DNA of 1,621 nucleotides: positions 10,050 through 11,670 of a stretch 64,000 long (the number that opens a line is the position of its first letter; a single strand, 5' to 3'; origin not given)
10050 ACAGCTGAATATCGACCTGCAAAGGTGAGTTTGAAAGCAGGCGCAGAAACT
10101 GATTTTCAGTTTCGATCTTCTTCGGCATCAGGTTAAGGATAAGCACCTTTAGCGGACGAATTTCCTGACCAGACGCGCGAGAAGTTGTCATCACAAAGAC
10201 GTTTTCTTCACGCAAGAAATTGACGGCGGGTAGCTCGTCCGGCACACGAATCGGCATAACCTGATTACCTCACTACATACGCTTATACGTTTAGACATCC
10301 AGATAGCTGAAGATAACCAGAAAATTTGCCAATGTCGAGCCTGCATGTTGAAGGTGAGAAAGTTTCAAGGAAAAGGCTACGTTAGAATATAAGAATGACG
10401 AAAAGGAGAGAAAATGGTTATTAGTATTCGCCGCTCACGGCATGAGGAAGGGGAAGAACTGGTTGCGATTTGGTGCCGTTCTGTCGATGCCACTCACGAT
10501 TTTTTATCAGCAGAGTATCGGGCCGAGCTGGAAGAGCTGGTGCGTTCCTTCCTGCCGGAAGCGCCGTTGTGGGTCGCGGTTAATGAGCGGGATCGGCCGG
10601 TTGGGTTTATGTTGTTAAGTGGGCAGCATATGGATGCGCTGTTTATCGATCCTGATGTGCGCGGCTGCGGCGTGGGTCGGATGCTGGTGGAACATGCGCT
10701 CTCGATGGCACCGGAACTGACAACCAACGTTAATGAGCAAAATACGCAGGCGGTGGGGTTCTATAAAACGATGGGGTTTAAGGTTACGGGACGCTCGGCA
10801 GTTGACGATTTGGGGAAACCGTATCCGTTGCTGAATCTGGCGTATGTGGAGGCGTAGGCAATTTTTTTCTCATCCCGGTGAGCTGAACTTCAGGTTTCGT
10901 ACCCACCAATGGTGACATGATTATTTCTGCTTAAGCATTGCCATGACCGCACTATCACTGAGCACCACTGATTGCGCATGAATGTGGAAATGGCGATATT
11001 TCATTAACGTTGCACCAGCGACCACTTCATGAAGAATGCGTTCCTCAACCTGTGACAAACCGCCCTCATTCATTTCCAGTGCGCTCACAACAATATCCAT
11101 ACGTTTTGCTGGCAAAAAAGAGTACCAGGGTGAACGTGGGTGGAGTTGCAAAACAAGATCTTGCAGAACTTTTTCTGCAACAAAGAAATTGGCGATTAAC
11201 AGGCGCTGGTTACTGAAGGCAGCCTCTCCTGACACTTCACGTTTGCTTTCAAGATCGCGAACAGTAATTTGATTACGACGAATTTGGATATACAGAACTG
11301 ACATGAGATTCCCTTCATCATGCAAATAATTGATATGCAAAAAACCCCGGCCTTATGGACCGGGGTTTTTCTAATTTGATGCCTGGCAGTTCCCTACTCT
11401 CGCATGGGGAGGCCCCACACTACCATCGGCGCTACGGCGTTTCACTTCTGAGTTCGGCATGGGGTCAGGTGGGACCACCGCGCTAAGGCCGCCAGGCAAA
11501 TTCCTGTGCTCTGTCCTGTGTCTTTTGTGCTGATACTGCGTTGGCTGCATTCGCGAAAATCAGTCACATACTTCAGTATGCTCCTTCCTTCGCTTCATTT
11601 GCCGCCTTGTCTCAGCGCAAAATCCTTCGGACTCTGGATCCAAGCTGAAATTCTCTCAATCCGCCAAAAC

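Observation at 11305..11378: yjaA start codon sits only ~74 nt beyond the rrnE 5S gene, with the rrn terminator in between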

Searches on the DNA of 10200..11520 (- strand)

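Call 7: search_dna_similar(query=window:10900-11520:-, collection=ecoli_genomes, mode=near, rows=spread, max_rows=30)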
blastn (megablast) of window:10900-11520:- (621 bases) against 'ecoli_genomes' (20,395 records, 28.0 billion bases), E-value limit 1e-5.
Records with a match: 5463; places in all: 43446; records where one place covers at least 80% of the query: 2579.
Genomes with a match: 5425 of 5426; with a place that covers at least 80% of the query: 2579. Places per genome that has any: lowest 4, median 8, highest 13. On chromosomes: 43402 places; on plasmids: 44.
Best place of each record, by identity: >=99% 21; 95-99% 4918; 90-95% 524.
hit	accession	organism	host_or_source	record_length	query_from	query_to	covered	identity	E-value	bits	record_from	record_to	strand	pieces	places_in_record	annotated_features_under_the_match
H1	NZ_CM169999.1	Escherichia coli strain N96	Tibetan Pig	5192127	1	621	100%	99.4%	0e+0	1125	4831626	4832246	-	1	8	yjaA: YjaA family stress response protein | rrf: 5S ribosomal RNA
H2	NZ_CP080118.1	Escherichia coli strain M70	Homo sapiens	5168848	14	621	98%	97.5%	0e+0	1038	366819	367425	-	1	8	yjaA: YjaA family stress response protein | rrf: 5S ribosomal RNA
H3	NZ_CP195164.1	Escherichia coli strain G47-1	Homo sapiens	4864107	14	621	98%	97.5%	0e+0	1038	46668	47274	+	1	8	yjaA: YjaA family stress response protein | rrf: 5S ribosomal RNA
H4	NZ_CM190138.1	Escherichia coli strain 22726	Homo sapiens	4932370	14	621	98%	97.5%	0e+0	1038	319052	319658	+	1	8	yjaA: YjaA family stress response protein | rrf: 5S ribosomal RNA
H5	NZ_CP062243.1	Escherichia coli strain AML003_ev03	not applicable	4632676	14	621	98%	97.4%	0e+0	1033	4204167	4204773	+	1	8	yjaA: YjaA family stress response protein | rrf: 5S ribosomal RNA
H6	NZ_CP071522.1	Escherichia coli strain UPEC129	Homo sapiens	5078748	14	621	98%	97.4%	0e+0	1033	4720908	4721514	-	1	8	yjaA: YjaA family stress response protein | rrf: 5S ribosomal RNA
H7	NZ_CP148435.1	Escherichia coli strain Z1323CEC0012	Chicken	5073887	14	621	98%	97.4%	0e+0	1033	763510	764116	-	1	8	yjaA: YjaA family stress response protein | rrf: 5S ribosomal RNA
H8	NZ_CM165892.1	Escherichia coli strain N44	Homo sapiens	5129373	14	621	98%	97.4%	0e+0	1033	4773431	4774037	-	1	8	yjaA: YjaA family stress response protein | rrf: 5S ribosomal RNA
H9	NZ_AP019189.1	Escherichia coli strain M217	Homo sapiens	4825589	14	621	98%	97.2%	0e+0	1027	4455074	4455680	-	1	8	yjaA: YjaA family stress response protein | rrf: 5S ribosomal RNA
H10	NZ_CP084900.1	Escherichia coli strain EC20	Homo sapiens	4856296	14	621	98%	97.2%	0e+0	1027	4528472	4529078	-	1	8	yjaA: YjaA family stress response protein | rrf: 5S ribosomal RNA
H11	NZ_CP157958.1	Escherichia coli strain 800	calf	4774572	14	621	98%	97.2%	0e+0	1027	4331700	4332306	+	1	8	yjaA: YjaA family stress response protein | rrf: 5S ribosomal RNA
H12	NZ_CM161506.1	Escherichia coli strain D53-1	Canis lupus familiaris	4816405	14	621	98%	97.2%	0e+0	1027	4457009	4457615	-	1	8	yjaA: YjaA family stress response protein | rrf: 5S ribosomal RNA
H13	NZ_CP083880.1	Escherichia coli strain NDM3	Homo sapiens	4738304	14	621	98%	97.0%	0e+0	1022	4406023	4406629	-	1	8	yjaA: YjaA family stress response protein | rrf: 5S ribosomal RNA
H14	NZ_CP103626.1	Escherichia coli strain 4012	Homo sapiens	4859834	14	621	98%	96.9%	0e+0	1016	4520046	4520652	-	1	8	yjaA: YjaA family stress response protein | rrf: 5S ribosomal RNA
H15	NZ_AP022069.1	Escherichia coli strain WP4-W18-ESBL-09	-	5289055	14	178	27%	92.8%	1e-59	239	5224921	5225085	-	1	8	rrf: 5S ribosomal RNA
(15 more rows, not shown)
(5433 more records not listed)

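Call 8: get_annotated_region(hit=H5, flank=1500)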
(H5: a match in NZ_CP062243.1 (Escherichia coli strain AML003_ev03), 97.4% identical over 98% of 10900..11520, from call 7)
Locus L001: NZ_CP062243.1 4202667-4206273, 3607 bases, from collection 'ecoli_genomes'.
description: Escherichia coli strain AML003_ev03 chromosome, complete genome
organism: Escherichia coli strain AML003_ev03 (NCBI taxid 562)
replicon: chromosome; assembly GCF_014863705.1
host: not applicable; source: not applicable; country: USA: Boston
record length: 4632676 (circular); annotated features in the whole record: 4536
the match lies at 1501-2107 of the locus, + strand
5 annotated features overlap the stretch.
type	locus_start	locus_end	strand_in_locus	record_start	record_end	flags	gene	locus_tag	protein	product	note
rRNA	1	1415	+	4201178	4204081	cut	-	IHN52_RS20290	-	23S ribosomal RNA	-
rRNA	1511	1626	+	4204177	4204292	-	rrf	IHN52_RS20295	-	5S ribosomal RNA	-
CDS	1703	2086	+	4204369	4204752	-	yjaA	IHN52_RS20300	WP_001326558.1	YjaA family stress response protein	-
CDS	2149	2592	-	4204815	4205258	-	yjaB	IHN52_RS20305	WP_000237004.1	acetyltransferase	-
CDS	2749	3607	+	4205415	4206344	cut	metA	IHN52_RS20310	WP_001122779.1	homoserine O-acetyltransferase MetA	-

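Call 9: get_annotated_region(hit=H1, flank=1500)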
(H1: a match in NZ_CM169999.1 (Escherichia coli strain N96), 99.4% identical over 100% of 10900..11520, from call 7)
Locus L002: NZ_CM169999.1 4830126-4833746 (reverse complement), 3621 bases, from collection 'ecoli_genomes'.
description: Escherichia coli strain N96 chromosome, whole genome shotgun sequence
organism: Escherichia coli strain N96 (NCBI taxid 562)
replicon: chromosome; assembly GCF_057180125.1
host: Tibetan Pig; source: feces; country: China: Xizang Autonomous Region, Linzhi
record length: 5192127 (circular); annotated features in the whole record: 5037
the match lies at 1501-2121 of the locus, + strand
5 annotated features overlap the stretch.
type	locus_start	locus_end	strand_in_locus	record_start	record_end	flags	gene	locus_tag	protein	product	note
rRNA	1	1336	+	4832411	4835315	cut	-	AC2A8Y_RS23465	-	23S ribosomal RNA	-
rRNA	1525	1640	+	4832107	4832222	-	rrf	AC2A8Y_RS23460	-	5S ribosomal RNA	-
CDS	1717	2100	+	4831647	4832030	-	yjaA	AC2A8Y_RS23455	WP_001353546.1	YjaA family stress response protein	-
CDS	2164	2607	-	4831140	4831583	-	yjaB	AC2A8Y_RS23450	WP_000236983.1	acetyltransferase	-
CDS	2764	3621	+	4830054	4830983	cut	metA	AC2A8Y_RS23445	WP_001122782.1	homoserine O-acetyltransferase MetA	-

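Call 32: search_dna_similar(query=window:10200-10925:-, collection=ecoli_genomes, mode=near, rows=spread, max_rows=40)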
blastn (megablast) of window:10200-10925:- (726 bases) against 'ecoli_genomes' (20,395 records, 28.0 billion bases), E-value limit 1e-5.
Records with a match: 5425; places in all: 6093; records where one place covers at least 80% of the query: 5396.
Genomes with a match: 5425 of 5426; with a place that covers at least 80% of the query: 5396. Places per genome that has any: lowest 1, median 1, highest 3. On chromosomes: 6092 places; on plasmids: 1.
Best place of each record, by identity: 95-99% 4849; 90-95% 576.
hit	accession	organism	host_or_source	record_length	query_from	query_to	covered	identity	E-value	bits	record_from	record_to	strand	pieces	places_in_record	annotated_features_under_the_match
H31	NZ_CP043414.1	Escherichia coli strain EC42405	bovine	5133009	1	726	100%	98.1%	0e+0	1264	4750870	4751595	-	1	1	yjaB: acetyltransferase | metA: homoserine O-acetyltransferase MetA | yjaA: YjaA family stress response protein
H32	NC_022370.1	Escherichia coli PMV-1 strain PMV-1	-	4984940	1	726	100%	95.5%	0e+0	1158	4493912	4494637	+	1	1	yjaB: acetyltransferase | metA: homoserine O-acetyltransferase MetA | yjaA: YjaA family stress response protein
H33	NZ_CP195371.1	Escherichia coli strain 23AR1217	Homo sapiens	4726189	1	726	100%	95.3%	0e+0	1153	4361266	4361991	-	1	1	yjaB: acetyltransferase | metA: homoserine O-acetyltransferase MetA | yjaA: YjaA family stress response protein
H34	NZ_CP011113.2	Escherichia coli strain RR1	Homo sapiens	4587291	1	726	100%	95.3%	0e+0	1151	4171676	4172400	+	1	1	yjaB: acetyltransferase | metA: homoserine O-acetyltransferase MetA | yjaA: YjaA family stress response protein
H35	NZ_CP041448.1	Escherichia coli strain YPE10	Pork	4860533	1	726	100%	95.3%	0e+0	1151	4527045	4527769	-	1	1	yjaB: acetyltransferase | metA: homoserine O-acetyltransferase MetA | yjaA: YjaA family stress response protein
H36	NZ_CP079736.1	Escherichia coli strain GB2005-delet-a-f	Homo sapiens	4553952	1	726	100%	95.3%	0e+0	1151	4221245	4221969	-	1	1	yjaB: acetyltransferase | metA: homoserine O-acetyltransferase MetA | yjaA: YjaA family stress response protein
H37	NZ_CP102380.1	Escherichia coli strain BM28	laboratory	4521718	1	726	100%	95.3%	0e+0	1151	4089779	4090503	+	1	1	yjaB: acetyltransferase | metA: homoserine O-acetyltransferase MetA | yjaA: YjaA family stress response protein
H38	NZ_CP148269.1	Escherichia coli strain Z1323PEC0013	Dog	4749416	1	726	100%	95.3%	0e+0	1151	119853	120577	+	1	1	yjaB: acetyltransferase | metA: homoserine O-acetyltransferase MetA | yjaA: YjaA family stress response protein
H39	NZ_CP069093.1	Escherichia coli strain TOE17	Homo sapiens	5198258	1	726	100%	95.3%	0e+0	1151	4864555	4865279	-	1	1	yjaB: acetyltransferase | metA: homoserine O-acetyltransferase MetA | yjaA: YjaA family stress response protein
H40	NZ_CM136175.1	Escherichia coli strain PRO_A-1374-6M-A_ESBL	Homo sapiens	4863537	1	726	100%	95.3%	0e+0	1151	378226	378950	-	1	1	yjaB: acetyltransferase | metA: homoserine O-acetyltransferase MetA | yjaA: YjaA family stress response protein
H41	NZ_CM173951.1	Escherichia coli strain E66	Homo sapiens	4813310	1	726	100%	95.3%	0e+0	1151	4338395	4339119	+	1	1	yjaB: acetyltransferase | metA: homoserine O-acetyltransferase MetA | yjaA: YjaA family stress response protein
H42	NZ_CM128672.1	Escherichia coli strain EC67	blood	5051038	1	726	100%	95.2%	0e+0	1147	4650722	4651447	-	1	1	yjaB: acetyltransferase | metA: homoserine O-acetyltransferase MetA | yjaA: YjaA family stress response protein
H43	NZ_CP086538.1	Escherichia coli strain Ec-042-T5-MAC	Homo sapiens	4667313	1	726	100%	95.2%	0e+0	1146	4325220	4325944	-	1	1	yjaB: acetyltransferase | metA: homoserine O-acetyltransferase MetA | yjaA: YjaA family stress response protein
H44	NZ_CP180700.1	Escherichia coli strain CUPS05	Slaughterhouse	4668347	1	726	100%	95.2%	0e+0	1146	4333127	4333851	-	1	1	yjaB: acetyltransferase | metA: homoserine O-acetyltransferase MetA | yjaA: YjaA family stress response protein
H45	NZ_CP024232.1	Escherichia coli O6:H16 strain 2014EL-1346-6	missing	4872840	1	726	100%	95.0%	0e+0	1140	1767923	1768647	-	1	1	yjaB: acetyltransferase | metA: homoserine O-acetyltransferase MetA | yjaA: YjaA family stress response protein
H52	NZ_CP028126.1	Escherichia coli O26 str. RM10386 strain RM10386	Bos taurus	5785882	74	726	90%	96.2%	0e+0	1068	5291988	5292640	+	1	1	yjaB: acetyltransferase | metA: homoserine O-acetyltransferase MetA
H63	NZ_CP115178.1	Escherichia coli strain B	missing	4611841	74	726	90%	95.6%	0e+0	1046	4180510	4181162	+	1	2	yjaB: acetyltransferase | metA: homoserine O-acetyltransferase MetA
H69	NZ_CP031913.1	Escherichia coli O157:H7 strain FWSEC0004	Homo sapiens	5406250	77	726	90%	95.4%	0e+0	1035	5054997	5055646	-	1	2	yjaB: acetyltransferase | metA: homoserine O-acetyltransferase MetA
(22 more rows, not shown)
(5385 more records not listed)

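Call 33: get_annotated_region(hit=H52, flank=1200)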
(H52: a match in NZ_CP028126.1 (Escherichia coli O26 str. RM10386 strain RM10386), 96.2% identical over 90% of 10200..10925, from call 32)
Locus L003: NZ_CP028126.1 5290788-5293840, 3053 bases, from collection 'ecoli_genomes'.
description: Escherichia coli O26 str. RM10386 chromosome, complete genome
organism: Escherichia coli O26 str. RM10386 strain RM10386 (NCBI taxid 1055534)
replicon: chromosome; assembly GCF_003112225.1
host: Bos taurus; source: feces; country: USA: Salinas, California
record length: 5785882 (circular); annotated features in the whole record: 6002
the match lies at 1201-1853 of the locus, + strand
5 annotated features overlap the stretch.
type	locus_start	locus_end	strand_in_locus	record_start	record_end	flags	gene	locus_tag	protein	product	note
rRNA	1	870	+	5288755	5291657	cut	-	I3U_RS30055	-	23S ribosomal RNA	-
rRNA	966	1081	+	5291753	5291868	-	rrf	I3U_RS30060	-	5S ribosomal RNA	-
CDS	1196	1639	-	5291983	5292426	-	yjaB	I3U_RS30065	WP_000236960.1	acetyltransferase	-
CDS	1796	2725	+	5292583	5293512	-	metA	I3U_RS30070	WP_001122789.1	homoserine O-acetyltransferase MetA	-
CDS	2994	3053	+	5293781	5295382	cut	aceB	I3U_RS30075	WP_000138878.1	malate synthase A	-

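Call 34: get_annotated_region(hit=H69, flank=1200)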
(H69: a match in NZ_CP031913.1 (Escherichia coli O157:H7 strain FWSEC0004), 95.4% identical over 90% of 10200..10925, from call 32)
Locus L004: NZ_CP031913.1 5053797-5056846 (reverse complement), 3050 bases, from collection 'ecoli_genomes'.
description: Escherichia coli O157:H7 strain FWSEC0004 chromosome, complete genome
organism: Escherichia coli O157:H7 strain FWSEC0004 (NCBI taxid 83334)
replicon: chromosome; assembly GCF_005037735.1
host: Homo sapiens; source: Clinical: Human (Homo sapiens); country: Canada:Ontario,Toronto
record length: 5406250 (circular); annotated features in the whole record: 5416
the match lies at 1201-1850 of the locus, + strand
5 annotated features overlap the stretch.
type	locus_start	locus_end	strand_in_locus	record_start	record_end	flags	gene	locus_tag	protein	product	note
rRNA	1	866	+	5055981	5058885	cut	-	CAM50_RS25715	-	23S ribosomal RNA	-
rRNA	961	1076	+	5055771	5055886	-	rrf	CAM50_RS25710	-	5S ribosomal RNA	-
CDS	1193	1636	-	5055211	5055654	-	yjaB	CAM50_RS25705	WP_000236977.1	acetyltransferase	-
CDS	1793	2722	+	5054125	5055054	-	metA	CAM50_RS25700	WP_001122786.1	homoserine O-acetyltransferase MetA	-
CDS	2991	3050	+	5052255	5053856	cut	aceB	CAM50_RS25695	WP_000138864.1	malate synthase A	-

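Call 35: get_annotated_region(hit=H63, flank=1200)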
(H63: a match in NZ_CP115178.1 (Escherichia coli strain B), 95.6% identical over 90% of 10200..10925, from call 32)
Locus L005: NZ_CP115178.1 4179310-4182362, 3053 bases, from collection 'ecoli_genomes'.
description: Escherichia coli strain B chromosome, complete genome
organism: Escherichia coli strain B (NCBI taxid 562)
replicon: chromosome; assembly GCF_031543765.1
host: -; source: missing; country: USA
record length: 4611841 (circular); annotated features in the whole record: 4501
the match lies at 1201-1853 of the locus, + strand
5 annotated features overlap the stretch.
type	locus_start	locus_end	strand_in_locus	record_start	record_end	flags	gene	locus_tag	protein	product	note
rRNA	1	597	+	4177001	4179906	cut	-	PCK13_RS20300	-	23S ribosomal RNA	-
rRNA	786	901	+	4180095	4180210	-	rrf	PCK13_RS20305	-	5S ribosomal RNA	-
CDS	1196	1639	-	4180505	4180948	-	yjaB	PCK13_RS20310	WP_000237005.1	acetyltransferase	-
CDS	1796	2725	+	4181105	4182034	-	metA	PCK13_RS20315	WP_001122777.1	homoserine O-acetyltransferase MetA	-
CDS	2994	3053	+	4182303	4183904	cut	aceB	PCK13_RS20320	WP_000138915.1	malate synthase A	-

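Call 43: search_rna_families(sources=[L006, L007, L008, L009, L010, L011, L012, L013, L014, L015, L016, L017, L018, L019, L020, L021, L047, L026, L027, L039], threshold=gathering)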
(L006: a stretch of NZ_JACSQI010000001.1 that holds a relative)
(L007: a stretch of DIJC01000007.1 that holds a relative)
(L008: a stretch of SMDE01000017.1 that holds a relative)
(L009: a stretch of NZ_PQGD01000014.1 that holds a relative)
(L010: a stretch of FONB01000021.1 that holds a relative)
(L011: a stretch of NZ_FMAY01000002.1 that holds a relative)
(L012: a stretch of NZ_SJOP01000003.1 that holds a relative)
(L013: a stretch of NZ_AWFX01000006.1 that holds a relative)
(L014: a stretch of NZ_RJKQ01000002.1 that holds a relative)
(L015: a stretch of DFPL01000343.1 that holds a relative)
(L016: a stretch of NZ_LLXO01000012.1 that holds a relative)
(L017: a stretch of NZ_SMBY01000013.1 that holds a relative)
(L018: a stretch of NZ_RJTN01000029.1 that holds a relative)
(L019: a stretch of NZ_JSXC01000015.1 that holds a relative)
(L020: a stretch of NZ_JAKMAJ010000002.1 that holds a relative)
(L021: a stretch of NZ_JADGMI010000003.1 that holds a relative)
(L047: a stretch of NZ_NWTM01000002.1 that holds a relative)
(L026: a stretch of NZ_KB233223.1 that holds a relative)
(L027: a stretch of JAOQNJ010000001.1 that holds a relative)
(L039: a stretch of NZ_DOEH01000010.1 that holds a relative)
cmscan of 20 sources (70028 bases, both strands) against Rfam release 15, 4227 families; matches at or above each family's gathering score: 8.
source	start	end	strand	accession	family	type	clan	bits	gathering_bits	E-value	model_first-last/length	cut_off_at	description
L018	1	1731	+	RF02541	LSU_rRNA_bacteria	Gene; rRNA;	CL00112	1694.7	50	0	1220-2925/2925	5'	Bacterial large subunit ribosomal RNA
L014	1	207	+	RF02541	LSU_rRNA_bacteria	Gene; rRNA;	CL00112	155.7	50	6.6e-47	2724-2925/2925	5'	Bacterial large subunit ribosomal RNA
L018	1865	1980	+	RF00001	5S_rRNA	Gene; rRNA;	CL00113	93.3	38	7.5e-19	1-120/120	no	5S ribosomal RNA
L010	189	304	+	RF00001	5S_rRNA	Gene; rRNA;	CL00113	91.6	38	2.1e-18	1-120/120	no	5S ribosomal RNA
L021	14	129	+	RF00001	5S_rRNA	Gene; rRNA;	CL00113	91.1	38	2.9e-18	1-120/120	no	5S ribosomal RNA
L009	164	279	+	RF00001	5S_rRNA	Gene; rRNA;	CL00113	90.2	38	4.9e-18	1-120/120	no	5S ribosomal RNA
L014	319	434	+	RF00001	5S_rRNA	Gene; rRNA;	CL00113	90.2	38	4.9e-18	1-120/120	no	5S ribosomal RNA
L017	1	89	+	RF00001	5S_rRNA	Gene; rRNA;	CL00113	55.6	38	7e-09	28-120/120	5'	5S ribosomal RNA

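Call 47: search_rna_families(sources=[L022, L024, L025, L032, L033, L036, L038, L043, L045, L016, L012], threshold=gathering)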
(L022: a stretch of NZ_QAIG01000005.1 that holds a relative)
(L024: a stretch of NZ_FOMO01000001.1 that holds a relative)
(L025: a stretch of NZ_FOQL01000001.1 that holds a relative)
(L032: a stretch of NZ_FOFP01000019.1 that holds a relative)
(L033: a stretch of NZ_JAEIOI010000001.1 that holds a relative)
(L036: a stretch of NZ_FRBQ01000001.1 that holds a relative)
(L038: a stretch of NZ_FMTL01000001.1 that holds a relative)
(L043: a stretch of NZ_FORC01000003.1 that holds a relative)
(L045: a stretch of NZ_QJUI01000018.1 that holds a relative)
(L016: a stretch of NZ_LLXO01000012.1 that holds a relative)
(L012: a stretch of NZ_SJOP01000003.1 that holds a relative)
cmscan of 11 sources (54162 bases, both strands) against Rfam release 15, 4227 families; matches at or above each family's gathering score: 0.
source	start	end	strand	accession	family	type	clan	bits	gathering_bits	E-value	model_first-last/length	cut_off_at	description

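Call 61: get_annotated_region(hit=H2, flank=100)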
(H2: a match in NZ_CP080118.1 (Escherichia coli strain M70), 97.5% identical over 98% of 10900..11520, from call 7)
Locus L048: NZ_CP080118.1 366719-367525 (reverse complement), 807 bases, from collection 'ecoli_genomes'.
description: Escherichia coli strain M70 chromosome, complete genome
organism: Escherichia coli strain M70 (NCBI taxid 562)
replicon: chromosome; assembly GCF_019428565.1
host: Homo sapiens; source: human, urinary tract infection; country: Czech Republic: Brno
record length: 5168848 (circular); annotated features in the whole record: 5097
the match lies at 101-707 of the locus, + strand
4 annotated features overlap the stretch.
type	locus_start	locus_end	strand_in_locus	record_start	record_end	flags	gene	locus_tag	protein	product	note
rRNA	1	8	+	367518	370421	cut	-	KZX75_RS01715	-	23S ribosomal RNA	-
rRNA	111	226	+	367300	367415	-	rrf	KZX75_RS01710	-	5S ribosomal RNA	-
CDS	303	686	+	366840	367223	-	yjaA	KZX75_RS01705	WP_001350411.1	YjaA family stress response protein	-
CDS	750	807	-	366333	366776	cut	yjaB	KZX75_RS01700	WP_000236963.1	acetyltransferase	-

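Call 62: get_annotated_region(hit=H9, flank=100)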
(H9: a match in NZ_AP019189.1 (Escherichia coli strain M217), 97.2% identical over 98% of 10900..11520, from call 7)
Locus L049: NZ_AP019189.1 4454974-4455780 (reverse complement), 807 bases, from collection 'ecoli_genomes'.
description: Escherichia coli strain M217 chromosome, complete genome
organism: Escherichia coli strain M217 (NCBI taxid 562)
replicon: chromosome; assembly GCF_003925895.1
host: Homo sapiens; source: -; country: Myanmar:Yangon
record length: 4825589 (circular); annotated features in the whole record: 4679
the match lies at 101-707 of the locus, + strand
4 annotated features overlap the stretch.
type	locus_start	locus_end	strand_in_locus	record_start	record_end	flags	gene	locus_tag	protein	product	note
rRNA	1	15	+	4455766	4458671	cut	-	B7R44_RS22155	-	23S ribosomal RNA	-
rRNA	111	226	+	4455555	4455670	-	rrf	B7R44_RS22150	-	5S ribosomal RNA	-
CDS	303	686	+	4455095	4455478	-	yjaA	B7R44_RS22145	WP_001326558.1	YjaA family stress response protein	-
CDS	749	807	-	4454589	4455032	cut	yjaB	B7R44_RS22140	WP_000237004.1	acetyltransferase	-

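Call 63: get_annotated_region(hit=H13, flank=100)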
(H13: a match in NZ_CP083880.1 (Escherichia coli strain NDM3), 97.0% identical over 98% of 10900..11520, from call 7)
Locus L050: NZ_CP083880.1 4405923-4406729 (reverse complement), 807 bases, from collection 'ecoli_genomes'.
description: Escherichia coli strain NDM3 chromosome, complete genome
organism: Escherichia coli strain NDM3 (NCBI taxid 562)
replicon: chromosome; assembly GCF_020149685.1
host: Homo sapiens; source: urine; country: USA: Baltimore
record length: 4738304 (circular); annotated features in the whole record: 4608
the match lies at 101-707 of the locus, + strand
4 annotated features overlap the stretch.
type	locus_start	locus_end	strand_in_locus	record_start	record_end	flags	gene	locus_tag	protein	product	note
rRNA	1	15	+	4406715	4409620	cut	-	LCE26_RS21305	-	23S ribosomal RNA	-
rRNA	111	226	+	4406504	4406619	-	rrf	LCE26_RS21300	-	5S ribosomal RNA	-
CDS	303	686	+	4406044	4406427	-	yjaA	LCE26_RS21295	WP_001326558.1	YjaA family stress response protein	-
CDS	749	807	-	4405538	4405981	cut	yjaB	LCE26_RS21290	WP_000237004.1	acetyltransferase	-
